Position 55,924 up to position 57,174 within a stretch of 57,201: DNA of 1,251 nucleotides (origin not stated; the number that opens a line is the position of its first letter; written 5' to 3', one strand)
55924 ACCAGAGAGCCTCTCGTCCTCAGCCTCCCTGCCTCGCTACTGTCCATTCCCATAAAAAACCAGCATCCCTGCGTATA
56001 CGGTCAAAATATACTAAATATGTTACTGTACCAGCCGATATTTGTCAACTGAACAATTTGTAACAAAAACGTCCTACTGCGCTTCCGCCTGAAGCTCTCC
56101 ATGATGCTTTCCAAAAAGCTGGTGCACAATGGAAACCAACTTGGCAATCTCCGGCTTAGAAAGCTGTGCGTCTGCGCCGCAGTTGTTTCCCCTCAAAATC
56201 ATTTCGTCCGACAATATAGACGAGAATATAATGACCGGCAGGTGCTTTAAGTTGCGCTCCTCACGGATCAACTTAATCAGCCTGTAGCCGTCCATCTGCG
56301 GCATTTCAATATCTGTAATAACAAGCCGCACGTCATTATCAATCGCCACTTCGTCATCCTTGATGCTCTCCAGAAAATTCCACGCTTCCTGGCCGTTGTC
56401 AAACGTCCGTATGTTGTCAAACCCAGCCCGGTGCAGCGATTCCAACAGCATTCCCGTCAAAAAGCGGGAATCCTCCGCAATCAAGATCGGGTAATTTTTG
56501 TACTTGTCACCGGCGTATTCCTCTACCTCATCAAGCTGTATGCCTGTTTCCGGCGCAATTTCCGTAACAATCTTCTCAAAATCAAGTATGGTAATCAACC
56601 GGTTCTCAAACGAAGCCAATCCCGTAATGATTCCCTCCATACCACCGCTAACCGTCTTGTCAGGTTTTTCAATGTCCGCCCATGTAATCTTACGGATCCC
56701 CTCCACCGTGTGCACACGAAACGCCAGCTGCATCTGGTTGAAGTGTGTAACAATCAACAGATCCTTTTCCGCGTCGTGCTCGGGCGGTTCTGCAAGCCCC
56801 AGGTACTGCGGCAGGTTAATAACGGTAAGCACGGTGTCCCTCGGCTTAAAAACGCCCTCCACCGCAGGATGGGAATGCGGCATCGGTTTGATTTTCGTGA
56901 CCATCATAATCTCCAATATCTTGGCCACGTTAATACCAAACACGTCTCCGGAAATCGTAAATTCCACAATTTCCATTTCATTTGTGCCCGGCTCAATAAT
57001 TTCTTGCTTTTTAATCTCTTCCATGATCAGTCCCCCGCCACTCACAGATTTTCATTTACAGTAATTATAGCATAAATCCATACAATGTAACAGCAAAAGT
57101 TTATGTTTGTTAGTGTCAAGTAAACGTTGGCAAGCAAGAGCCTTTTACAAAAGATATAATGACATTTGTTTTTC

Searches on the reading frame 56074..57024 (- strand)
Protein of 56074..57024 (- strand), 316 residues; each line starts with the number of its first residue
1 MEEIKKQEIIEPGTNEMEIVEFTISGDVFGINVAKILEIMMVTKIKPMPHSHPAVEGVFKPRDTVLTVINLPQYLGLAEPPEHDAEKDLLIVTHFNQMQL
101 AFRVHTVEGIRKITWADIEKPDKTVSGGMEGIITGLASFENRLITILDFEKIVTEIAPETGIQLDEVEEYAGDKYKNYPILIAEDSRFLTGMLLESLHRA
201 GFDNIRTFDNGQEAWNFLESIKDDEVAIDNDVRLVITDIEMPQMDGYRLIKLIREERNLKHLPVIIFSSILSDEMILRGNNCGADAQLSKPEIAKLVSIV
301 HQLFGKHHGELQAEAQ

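Call 9: find_encoding_contigs(protein=window:56074-57024:-, flank=10000, max_places=10)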
Protein window:56074-57024:- (316 aa): 2 contigs read that carry it; 2 places shown.
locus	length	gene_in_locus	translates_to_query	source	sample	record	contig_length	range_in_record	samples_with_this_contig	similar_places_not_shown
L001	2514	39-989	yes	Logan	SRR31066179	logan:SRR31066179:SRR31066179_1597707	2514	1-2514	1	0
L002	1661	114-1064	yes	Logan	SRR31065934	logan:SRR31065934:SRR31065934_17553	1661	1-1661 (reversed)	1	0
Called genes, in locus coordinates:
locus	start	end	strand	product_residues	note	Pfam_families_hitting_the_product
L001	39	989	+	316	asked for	PF01584:CheW, PF00072:Response_reg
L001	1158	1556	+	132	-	-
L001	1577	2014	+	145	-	PF00460:Flg_bb_rod (weak), PF06429:Flg_bbr_C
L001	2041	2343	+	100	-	PF02049:FliE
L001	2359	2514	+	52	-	?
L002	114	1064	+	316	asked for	PF01584:CheW, PF00072:Response_reg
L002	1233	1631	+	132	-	-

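Call 10: find_related_loci(query=window:56074-57024:-, collection=genome_contigs, flank=4000)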
Query window:56074-57024:- (316 aa) in genome_contigs; peptide patterns used: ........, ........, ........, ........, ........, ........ (x = any residue, [..] = any of these).
600 stretches matched a pattern (row limit reached: there are more); 567 encode a relative of the query (tblastn E <= 1e-3); the best 80 are kept; 80 distinct loci.
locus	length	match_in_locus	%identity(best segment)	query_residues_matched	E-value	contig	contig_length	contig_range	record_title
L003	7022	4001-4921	59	1-305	3e-120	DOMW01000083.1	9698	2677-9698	MAG TPA_asm: Clostridiales bacterium isolate UBA8132 contig_36804, whole genome shotgun sequence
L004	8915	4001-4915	58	1-308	1e-113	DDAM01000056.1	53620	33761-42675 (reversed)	MAG TPA_asm: Firmicutes bacterium UBA2058 UBA2058_contig_57, whole genome shotgun sequence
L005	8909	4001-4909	56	1-306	3e-113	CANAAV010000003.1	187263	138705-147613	MAG TPA_asm: uncultured Flavonifractor sp. isolate SRR14629575_bin.32_metawrap_v1.3_MAG genome assembly, contig: NODE.26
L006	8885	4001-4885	58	9-306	1e-112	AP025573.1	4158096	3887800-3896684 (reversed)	Lachnospiraceae bacterium CE91-St61 DNA, complete genome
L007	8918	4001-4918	55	1-309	1e-112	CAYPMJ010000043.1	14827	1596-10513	MAG TPA_asm: uncultured Oscillospiraceae bacterium isolate SRP222994_co1_360 genome assembly, contig: NODE_8491_length_1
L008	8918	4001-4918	57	1-309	2e-112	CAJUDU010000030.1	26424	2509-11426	MAG TPA_asm: uncultured Butyricicoccus sp. isolate MGBC131967 genome assembly, contig: MGBC131967.30, whole genome shotg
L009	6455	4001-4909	57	1-306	3e-112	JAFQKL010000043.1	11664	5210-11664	MAG: Clostridia bacterium isolate RGIG1901 Goat_Cecum.Co__c344216, whole genome shotgun sequence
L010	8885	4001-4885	55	9-306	7e-109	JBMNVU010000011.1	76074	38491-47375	MAG: Acutalibacter sp. isolate SBF912SR2HQ0063 scaffold_1350_c1, whole genome shotgun sequence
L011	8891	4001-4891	55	9-309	5e-109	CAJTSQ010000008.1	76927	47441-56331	MAG TPA_asm: uncultured Oscillospiraceae bacterium isolate MGBC105408 genome assembly, contig: MGBC105408.8, whole genom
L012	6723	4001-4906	57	1-303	7e-109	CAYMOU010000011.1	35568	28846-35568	MAG TPA_asm: uncultured Defluviitaleaceae bacterium isolate SRP242652_co2_38 genome assembly, contig: NODE_1374_length_3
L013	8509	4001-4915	54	1-306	4e-109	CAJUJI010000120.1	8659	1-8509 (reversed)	MAG TPA_asm: uncultured Anaerotruncus sp. isolate MGBC140748 genome assembly, contig: MGBC140748.120, whole genome shotg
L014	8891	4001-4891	52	5-305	4e-109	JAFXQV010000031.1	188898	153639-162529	MAG: Oscillibacter sp. isolate RGIG6662 Sheep_Rumen-1__c643193, whole genome shotgun sequence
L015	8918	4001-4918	53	1-308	7e-109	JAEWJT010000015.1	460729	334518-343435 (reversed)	MAG: Bacillota bacterium isolate OH_PBrB_159 k127_555565, whole genome shotgun sequence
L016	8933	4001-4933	54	1-314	9e-109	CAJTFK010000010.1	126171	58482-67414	Oscillospiraceae bacterium isolate C15_39_OV_BP genome assembly, contig: MGBC000151.10, whole genome shotgun sequence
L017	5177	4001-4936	54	1-313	1e-108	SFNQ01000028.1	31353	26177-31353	MAG: Clostridiales bacterium isolate W2P7.006 Contig555, whole genome shotgun sequence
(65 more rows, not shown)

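Call 13: find_related_loci(query=window:56074-57024:-, collection=metagenome_contigs, flank=3000)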
Query window:56074-57024:- (316 aa) in metagenome_contigs; peptide patterns used: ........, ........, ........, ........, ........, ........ (x = any residue, [..] = any of these).
600 stretches matched a pattern (row limit reached: there are more); 527 encode a relative of the query (tblastn E <= 1e-3); the best 80 are kept; 80 distinct loci.
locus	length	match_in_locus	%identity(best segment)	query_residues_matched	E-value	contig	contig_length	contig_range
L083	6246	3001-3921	59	1-305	2e-120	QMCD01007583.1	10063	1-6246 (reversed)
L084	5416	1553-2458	58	5-307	8e-114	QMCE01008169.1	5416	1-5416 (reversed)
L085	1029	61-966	55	1-303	8e-123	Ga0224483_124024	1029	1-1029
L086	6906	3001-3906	56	2-306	2e-111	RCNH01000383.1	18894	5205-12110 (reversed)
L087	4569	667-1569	56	1-304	1e-109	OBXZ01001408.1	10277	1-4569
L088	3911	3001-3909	56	2-306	1e-109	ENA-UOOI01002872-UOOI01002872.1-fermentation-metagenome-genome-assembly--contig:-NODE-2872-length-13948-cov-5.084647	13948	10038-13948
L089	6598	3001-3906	55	1-303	3e-109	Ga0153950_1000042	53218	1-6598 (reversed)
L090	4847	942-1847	55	1-303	2e-109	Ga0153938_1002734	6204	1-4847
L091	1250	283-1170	53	5-304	3e-118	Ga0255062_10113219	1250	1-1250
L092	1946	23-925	53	2-305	2e-114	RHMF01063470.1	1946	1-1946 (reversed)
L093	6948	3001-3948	51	1-313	6e-108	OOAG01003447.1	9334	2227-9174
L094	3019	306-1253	51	1-313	2e-110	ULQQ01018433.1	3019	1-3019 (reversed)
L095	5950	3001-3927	53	1-310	1e-107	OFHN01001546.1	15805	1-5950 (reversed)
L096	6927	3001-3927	53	1-310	2e-107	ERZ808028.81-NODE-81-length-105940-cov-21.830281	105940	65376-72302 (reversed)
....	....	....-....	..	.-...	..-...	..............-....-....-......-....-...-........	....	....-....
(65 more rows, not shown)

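Call 15: find_homologous_proteins(query=window:56074-57024:-, max_evalue=1e-60)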
Query window:56074-57024:- (316 aa): 7948 proteins with E <= 1e-60 among 8000 candidates; the best 120 are listed.
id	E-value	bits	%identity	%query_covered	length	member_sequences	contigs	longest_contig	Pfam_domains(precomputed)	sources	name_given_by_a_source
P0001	4.5e-205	698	100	100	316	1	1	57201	PF01584.25,PF00072.31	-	-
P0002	2.4e-179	613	88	98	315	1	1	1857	PF01584.25,PF00072.31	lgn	-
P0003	5.5e-119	415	62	95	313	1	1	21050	PF01584.25,PF00072.31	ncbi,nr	ncbi:chemotaxis protein [Christensenellaceae bacterium OttesenSCG-928-K19]|nr:chemotaxis protein [Ch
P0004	6.4e-117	408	61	97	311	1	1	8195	PF01584.25,PF00072.31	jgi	-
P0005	1.4e-116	407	59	99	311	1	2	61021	PF01584.25,PF00072.31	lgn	-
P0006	8.6e-114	398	59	97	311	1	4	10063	PF01584.25,PF00072.31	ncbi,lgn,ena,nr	ncbi:MAG TPA: chemotaxis protein CheV [Clostridiales bacterium]|nr:chemotaxis protein CheV [Clostrid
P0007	1.1e-113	398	61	97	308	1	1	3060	PF01584.25,PF00072.31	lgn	-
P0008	5.7e-113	395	59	95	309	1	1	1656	PF01584.25,PF00072.31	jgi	jgi:two-component system chemotaxis response regulator CheV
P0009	1.4e-112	394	62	95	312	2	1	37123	PF01584.25,PF00072.31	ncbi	-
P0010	1.5e-112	394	59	98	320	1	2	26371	PF01584.25,PF00072.31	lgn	-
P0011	2.0e-112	393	61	95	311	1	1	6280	PF01584.25,PF00072.31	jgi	-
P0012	5.2e-112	392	59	97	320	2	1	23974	PF01584.25,PF00072.31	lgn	-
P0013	5.9e-112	392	61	95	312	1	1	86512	PF01584.25,PF00072.31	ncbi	-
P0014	7.1e-112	392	58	96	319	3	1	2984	PF01584.25,PF00072.31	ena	-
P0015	1.7e-111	390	58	96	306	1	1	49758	PF01584.25,PF00072.31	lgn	-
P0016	4.1e-111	389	59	96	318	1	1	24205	PF01584.25,PF00072.31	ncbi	-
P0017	4.7e-111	389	59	96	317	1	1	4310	PF01584.25,PF00072.31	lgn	-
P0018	4.9e-111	389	59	96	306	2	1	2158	PF01584.25,PF00072.31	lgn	-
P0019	6.7e-111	388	57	98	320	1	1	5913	PF01584.25,PF00072.31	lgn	-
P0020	7.1e-111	388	59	96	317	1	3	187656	PF01584.25,PF00072.31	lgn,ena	-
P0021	7.1e-111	388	60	97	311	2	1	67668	PF01584.25,PF00072.31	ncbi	-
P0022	1.1e-110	388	58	95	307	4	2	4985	PF01584.25,PF00072.31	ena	-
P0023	1.1e-110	388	58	98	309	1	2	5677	PF01584.25,PF00072.31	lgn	-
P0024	1.7e-110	387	57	99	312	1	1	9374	PF01584.25,PF00072.31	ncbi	-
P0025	2.0e-110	387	56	96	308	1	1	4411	PF01584.25,PF00072.31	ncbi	-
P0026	3.9e-110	386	59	95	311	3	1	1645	PF01584.25,PF00072.31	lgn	-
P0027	4.0e-110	386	58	98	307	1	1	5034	PF01584.25,PF00072.31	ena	-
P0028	4.3e-110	386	59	100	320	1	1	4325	PF01584.25,PF00072.31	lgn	-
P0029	5.0e-110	385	56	98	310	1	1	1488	PF01584.25,PF00072.31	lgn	-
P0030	5.7e-110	385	58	96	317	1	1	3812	PF01584.25,PF00072.31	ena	-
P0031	6.2e-110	385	58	93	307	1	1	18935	PF01584.25,PF00072.31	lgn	-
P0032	9.1e-110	385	58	97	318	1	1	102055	PF01584.25,PF00072.31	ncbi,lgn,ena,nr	ncbi:MAG: chemotaxis protein CheV [Clostridia bacterium]|nr:chemotaxis protein CheV [Clostridia bact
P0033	1.2e-109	384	58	94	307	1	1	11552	PF01584.25,PF00072.31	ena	-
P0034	1.5e-109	384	57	98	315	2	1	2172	PF01584.25,PF00072.31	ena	-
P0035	1.5e-109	384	58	95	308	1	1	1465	PF01584.25,PF00072.31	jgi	-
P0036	1.5e-109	384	57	95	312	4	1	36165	PF01584.25,PF00072.31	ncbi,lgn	-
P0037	1.9e-109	384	58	94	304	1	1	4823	PF01584.25,PF00072.31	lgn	-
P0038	3.1e-109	383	58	94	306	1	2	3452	PF01584.25,PF00072.31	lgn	-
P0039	3.2e-109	383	60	94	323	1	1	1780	PF01584.25,PF00072.31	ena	-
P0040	3.4e-109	383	60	94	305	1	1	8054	PF01584.25,PF00072.31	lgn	-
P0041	4.2e-109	382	57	94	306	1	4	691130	PF01584.25,PF00072.31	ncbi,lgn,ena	ncbi:chemotaxis protein [Lachnospiraceae bacterium LCP25S3_G4]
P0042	4.6e-109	382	57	97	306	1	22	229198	PF01584.25,PF00072.31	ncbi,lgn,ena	-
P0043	9.4e-109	381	58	95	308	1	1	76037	PF01584.25,PF00072.31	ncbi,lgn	ncbi:MAG: chemotaxis protein [Anaerotignaceae bacterium]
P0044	1.1e-108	381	60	96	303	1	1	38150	PF01584.25,PF00072.31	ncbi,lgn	-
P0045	1.2e-108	381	56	97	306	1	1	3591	PF01584.25,PF00072.31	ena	-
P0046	1.2e-108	381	56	97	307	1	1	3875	PF01584.25,PF00072.31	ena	-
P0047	1.5e-108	381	54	98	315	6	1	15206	PF01584.25,PF00072.31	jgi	-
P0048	1.5e-108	381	57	96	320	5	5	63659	PF01584.25,PF00072.31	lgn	-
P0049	2.2e-108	380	58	95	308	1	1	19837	PF01584.25,PF00072.31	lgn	-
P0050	2.3e-108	380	56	96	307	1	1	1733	PF01584.25,PF00072.31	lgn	-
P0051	2.7e-108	380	57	96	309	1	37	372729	PF01584.25,PF00072.31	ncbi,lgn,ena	-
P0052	2.7e-108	380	58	96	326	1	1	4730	PF01584.25,PF00072.31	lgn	-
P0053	2.7e-108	380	57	96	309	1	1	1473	PF01584.25,PF00072.31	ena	-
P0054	3.0e-108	380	56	97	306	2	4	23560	PF01584.25,PF00072.31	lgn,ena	-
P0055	3.2e-108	380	57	96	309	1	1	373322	PF01584.25,PF00072.31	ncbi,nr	ncbi:chemotaxis protein [Anaerotignum faecicola]|nr:chemotaxis protein [Anaerotignum faecicola]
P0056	3.2e-108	380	57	96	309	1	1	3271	PF01584.25,PF00072.31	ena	-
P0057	3.7e-108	379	58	98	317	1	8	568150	PF01584.25,PF00072.31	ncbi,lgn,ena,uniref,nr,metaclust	ncbi:chemotaxis protein [Christensenella intestinihominis]|uniref:chemotaxis protein n=1 Tax=Christe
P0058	4.1e-108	379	56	97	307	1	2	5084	PF01584.25,PF00072.31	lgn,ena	-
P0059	4.3e-108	379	57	95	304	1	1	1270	PF01584.25,PF00072.31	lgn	-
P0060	4.5e-108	379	57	96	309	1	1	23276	PF01584.25,PF00072.31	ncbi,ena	-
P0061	4.6e-108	379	57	96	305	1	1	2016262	PF01584.25,PF00072.31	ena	-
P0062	6.3e-108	379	58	97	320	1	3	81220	PF01584.25,PF00072.31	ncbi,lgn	-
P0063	6.5e-108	378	57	97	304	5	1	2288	PF01584.25,PF00072.31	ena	-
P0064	7.1e-108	378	56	97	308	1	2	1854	PF01584.25,PF00072.31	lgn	-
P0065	7.4e-108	378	58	96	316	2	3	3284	PF01584.25,PF00072.31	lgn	-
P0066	7.6e-108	378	58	95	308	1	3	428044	PF01584.25,PF00072.31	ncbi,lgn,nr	ncbi:MAG: chemotaxis protein [Lachnospiraceae bacterium]|nr:chemotaxis protein [Lachnospiraceae bact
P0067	7.7e-108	378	59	97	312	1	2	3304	PF01584.25,PF00072.31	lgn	-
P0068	8.3e-108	378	57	96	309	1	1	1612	PF01584.25,PF00072.31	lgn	-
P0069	8.9e-108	378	56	95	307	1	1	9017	PF01584.25,PF00072.31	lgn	-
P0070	8.9e-108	378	56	97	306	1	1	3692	PF01584.25,PF00072.31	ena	-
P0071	9.6e-108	378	57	97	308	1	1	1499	PF01584.25,PF00072.31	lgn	-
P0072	1.1e-107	378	57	96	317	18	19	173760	PF01584.25,PF00072.31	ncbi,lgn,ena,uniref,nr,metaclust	ncbi:chemotaxis protein CheV [Christensenella hongkongensis]|uniref:Stage 0 sporulation protein A ho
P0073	1.1e-107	378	57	96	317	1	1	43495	PF01584.25,PF00072.31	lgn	-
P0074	1.3e-107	378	56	95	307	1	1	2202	PF01584.25,PF00072.31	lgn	-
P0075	1.3e-107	377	57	97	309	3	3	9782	PF01584.25,PF00072.31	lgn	-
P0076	1.5e-107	377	56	97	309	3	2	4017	PF01584.25,PF00072.31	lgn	-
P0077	1.6e-107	377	56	97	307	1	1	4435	PF01584.25,PF00072.31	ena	-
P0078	1.7e-107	377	58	94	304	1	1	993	PF01584.25,PF00072.31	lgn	-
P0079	1.9e-107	377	57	96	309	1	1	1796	PF01584.25,PF00072.31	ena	-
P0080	2.0e-107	377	55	96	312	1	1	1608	PF01584.25,PF00072.31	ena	-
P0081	2.0e-107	377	56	97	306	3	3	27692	PF01584.25,PF00072.31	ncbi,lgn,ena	-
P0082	2.3e-107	377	57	97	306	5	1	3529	PF01584.25,PF00072.31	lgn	-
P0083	2.3e-107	377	56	96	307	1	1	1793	PF01584.25,PF00072.31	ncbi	-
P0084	2.3e-107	377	57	95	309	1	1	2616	PF01584.25,PF00072.31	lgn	-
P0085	2.4e-107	377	58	94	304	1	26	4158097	PF01584.25,PF00072.31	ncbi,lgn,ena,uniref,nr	ncbi:chemotaxis protein CheV [Lachnospiraceae bacterium]|uniref:chemotaxis protein n=1 Tax=Extibacte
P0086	3.1e-107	376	56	97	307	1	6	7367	PF01584.25,PF00072.31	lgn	-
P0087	3.1e-107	376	57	96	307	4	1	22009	PF01584.25,PF00072.31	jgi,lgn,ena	jgi:two-component system chemotaxis response regulator CheV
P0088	3.1e-107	376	55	97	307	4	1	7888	PF01584.25,PF00072.31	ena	-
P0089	3.4e-107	376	57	95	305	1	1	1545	PF01584.25,PF00072.31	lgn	-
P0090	3.4e-107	376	56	96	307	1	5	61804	PF01584.25,PF00072.31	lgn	-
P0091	4.4e-107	376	57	94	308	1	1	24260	PF01584.25,PF00072.31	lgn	-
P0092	4.6e-107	376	56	95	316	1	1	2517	PF01584.25,PF00072.31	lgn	-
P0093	5.2e-107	376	57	94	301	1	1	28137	PF01584.25,PF00072.31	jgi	-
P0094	5.2e-107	376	58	94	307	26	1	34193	PF01584.25,PF00072.31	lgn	-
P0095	5.3e-107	376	56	97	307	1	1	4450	PF01584.25,PF00072.31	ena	-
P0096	5.6e-107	375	57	95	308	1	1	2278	PF01584.25,PF00072.31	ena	-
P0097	6.6e-107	375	58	94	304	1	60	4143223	PF01584.25,PF00072.31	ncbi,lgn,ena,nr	ncbi:chemotaxis protein CheV [Clostridium sp. AF15-17LB]|nr:chemotaxis protein CheV [Clostridium sp.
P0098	7.2e-107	375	56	96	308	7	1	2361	PF01584.25,PF00072.31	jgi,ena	-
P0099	7.6e-107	375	57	96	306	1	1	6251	PF01584.25,PF00072.31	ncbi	-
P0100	7.9e-107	375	57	94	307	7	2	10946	PF01584.25,PF00072.31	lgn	-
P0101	8.4e-107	375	56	97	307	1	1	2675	PF01584.25,PF00072.31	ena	-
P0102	9.5e-107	375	56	97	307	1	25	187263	PF01584.25,PF00072.31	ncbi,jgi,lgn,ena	-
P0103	1.0e-106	375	57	94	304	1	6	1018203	PF01584.25,PF00072.31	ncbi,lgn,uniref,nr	ncbi:chemotaxis protein [Dorea sp. D27]|uniref:chemotaxis protein n=1 Tax=Dorea sp. D27 TaxID=658665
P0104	1.2e-106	374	56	95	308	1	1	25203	PF01584.25,PF00072.31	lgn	-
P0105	1.2e-106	374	56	97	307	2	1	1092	PF01584.25,PF00072.31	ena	-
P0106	1.2e-106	374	56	96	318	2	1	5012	PF01584.25,PF00072.31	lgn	-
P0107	1.3e-106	374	56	96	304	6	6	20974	PF01584.25,PF00072.31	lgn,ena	-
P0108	1.4e-106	374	55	97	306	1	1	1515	PF01584.25,PF00072.31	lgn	-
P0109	1.4e-106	374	56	95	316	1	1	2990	PF01584.25,PF00072.31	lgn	-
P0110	1.5e-106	374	57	96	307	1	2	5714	PF01584.25,PF00072.31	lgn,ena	-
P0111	1.5e-106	374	57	95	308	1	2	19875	PF01584.25,PF00072.31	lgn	-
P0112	1.5e-106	374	58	94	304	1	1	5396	PF01584.25,PF00072.31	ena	-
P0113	1.5e-106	374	56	96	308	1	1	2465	PF01584.25,PF00072.31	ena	-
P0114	1.5e-106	374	56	97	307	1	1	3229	PF01584.25,PF00072.31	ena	-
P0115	1.5e-106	374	58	96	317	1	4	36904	PF01584.25,PF00072.31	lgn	-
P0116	1.6e-106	374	56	96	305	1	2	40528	PF01584.25,PF00072.31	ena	-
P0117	1.6e-106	374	55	96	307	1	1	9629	PF01584.25,PF00072.31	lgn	-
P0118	1.8e-106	374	58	94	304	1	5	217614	PF01584.25,PF00072.31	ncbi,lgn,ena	-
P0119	1.8e-106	374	57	98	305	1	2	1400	PF01584.25,PF00072.31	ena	-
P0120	1.8e-106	374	57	97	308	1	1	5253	PF01584.25,PF00072.31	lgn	-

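Call 16: find_encoding_contigs(protein=P0002, flank=5000, max_places=5)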
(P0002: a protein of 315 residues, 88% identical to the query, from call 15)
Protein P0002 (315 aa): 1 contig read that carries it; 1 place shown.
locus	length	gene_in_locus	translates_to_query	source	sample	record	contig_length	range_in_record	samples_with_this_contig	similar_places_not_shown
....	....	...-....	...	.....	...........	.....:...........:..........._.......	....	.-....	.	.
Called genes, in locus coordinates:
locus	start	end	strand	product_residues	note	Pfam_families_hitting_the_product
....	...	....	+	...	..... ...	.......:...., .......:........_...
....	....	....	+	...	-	-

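Call 17: find_encoding_contigs(protein=P0003, flank=5000, max_places=3)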
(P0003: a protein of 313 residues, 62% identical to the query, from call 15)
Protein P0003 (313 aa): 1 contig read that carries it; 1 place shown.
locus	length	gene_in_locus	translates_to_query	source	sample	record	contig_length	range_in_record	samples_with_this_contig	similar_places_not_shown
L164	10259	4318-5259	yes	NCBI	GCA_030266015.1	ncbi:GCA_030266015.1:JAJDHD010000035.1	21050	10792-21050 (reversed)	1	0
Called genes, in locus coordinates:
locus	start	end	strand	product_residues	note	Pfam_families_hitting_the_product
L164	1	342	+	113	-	PF00700:Flagellin_C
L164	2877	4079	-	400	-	PF27117:FliB_C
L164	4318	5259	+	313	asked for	PF01584:CheW, PF00072:Response_reg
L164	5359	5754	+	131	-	-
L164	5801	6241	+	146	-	PF00460:Flg_bb_rod, PF06429:Flg_bbr_C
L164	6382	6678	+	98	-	PF02049:FliE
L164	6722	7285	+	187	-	PF04347:FliO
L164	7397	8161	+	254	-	PF00813:FliP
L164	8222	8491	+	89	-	PF01313:Bac_export_3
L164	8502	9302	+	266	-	PF01311:Bac_export_1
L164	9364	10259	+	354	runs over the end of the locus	PF01312:Bac_export_2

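Call 18: find_encoding_contigs(protein=P0004, flank=5000, max_places=3)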
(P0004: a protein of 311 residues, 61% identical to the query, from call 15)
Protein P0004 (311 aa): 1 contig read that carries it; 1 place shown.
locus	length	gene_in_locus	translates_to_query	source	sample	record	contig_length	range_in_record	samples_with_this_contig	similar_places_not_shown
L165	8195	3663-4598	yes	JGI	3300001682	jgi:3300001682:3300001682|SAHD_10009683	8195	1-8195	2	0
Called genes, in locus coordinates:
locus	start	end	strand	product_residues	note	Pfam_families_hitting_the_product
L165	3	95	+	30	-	?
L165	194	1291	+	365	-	PF00672:HAMP (faint), PF18947:HAMP_2 (weak), PF00015:MCPsignal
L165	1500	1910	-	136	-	-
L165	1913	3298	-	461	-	PF01406:tRNA-synt_1e, PF01921:tRNA-synt_1f (faint), PF00133:tRNA-synt_1 (faint), PF09334:tRNA-synt_1g, PF09190:DALR_2, PF23493:CysS_C (weak)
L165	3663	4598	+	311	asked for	PF01584:CheW, PF00072:Response_reg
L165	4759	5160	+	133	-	-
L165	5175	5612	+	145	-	PF00460:Flg_bb_rod (weak), PF06429:Flg_bbr_C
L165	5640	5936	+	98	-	PF02049:FliE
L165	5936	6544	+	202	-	PF04347:FliO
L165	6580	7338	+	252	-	PF00813:FliP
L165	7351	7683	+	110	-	PF01313:Bac_export_3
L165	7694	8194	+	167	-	?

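Call 60: search_protein_families(library=ncbifam, max_evalue=0.00001, proteins=[window:56074-57024:-])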
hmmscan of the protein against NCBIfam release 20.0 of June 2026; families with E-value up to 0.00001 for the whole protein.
window:56074-57024:- (316 aa): 30 families (the best 25 are shown)
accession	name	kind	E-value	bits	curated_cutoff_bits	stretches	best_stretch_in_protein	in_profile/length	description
NF033120.0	vanR_FM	exception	3.4e-12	46.5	460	1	176-293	2-106/231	vancomycin resistance response regulator transcription factor, VanR-F/VanR-M family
NF008099.0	PRK10841.1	equivalog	2.3e-10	38.9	920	1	155-295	802-930/949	two-component system sensor histidine kinase RcsC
NF007901.0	PRK10610.1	equivalog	3e-10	40.3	189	1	177-295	5-114/129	chemotaxis response regulator CheY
NF007135.0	PRK09581.1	equivalog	3.2e-10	39.4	474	1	226-291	41-106/457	PleD family two-component system response regulator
NF041866.1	EpsW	equivalog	1.4e-09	37.6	200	1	180-294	8-114/131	exopolysaccharide biosynthesis response regulator EpsW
TIGR01818.1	ntrC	equivalog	3e-09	36.2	558.6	1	180-310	1-120/463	nitrogen regulation protein NR(I)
NF046022.1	RespRegCpdRBruc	equivalog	5.5e-09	36.1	180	1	180-301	4-114/120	cell cycle two-component system response regulator CpdR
NF053854.1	RespRegPhoBBctds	equivalog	1.1e-08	34.7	270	1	180-295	1-105/225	two-component system response regulator PhoB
NF051850.1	RespRegRprY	equivalog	1.2e-08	34.6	370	1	180-309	7-125/234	response regulator transcription factor RprY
NF001965.0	PRK00742.1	subfamily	4e-08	32.9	293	1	179-292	5-109/357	chemotaxis-specific protein-glutamate methyltransferase CheB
TIGR01387.1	cztR_silR_copR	subfamily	4.3e-08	33.1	279.2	1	181-309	2-119/218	heavy metal response regulator transcription factor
NF012023.0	PRK15479.1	equivalog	4.5e-08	32.9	337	1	180-312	3-124/224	transcriptional regulator TctD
NF052596.1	RR_EAL_PvrR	equivalog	5.3e-08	31.9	580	1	176-282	2-96/398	response regulator cyclic di-GMP phosphodiesterase PvrR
TIGR02154.1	PhoB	equivalog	8.3e-08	31.8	296.2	1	179-298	4-114/226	phosphate regulon transcriptional regulator PhoB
NF045717.1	DVU0259_DivK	exception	1.2e-07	32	160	1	180-302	5-114/117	DVU0259 family response regulator domain-containing protein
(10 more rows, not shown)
